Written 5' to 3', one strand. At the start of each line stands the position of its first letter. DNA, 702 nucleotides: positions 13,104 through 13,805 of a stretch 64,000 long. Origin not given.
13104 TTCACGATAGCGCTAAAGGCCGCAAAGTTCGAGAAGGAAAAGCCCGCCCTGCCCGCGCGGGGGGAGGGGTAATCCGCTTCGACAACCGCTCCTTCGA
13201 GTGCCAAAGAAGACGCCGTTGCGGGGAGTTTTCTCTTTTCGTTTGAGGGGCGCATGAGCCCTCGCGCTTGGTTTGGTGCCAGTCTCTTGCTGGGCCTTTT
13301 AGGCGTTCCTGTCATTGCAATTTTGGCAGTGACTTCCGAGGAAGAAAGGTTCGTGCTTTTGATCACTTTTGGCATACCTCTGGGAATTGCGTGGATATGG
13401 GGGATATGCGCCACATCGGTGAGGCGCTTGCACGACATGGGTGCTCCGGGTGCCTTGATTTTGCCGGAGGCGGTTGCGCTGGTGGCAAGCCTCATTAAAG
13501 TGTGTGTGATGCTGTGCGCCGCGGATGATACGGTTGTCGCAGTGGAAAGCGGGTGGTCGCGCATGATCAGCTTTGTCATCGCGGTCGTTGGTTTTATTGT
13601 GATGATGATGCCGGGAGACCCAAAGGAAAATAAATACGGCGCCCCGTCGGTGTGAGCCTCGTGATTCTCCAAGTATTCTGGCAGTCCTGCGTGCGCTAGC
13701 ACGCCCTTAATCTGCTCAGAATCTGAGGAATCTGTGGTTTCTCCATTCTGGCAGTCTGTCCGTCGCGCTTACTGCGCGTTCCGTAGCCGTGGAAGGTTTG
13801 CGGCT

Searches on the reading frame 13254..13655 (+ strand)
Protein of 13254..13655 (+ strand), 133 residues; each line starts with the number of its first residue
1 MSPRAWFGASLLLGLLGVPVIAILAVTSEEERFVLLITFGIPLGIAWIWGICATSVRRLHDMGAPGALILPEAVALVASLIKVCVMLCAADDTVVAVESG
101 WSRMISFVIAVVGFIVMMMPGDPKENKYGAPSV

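Call 41: search_protein_families(library=pfam, proteins=[window:13254-13655:+], max_evalue=1)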
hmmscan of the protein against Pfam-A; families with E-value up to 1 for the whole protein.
window:13254-13655:+ (133 aa): 1 family
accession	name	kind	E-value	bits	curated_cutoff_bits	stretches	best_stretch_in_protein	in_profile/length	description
PF05656.20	DUF805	-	1.6e-10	41.9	25.7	1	11-130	25-111/111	Protein of unknown function (DUF805)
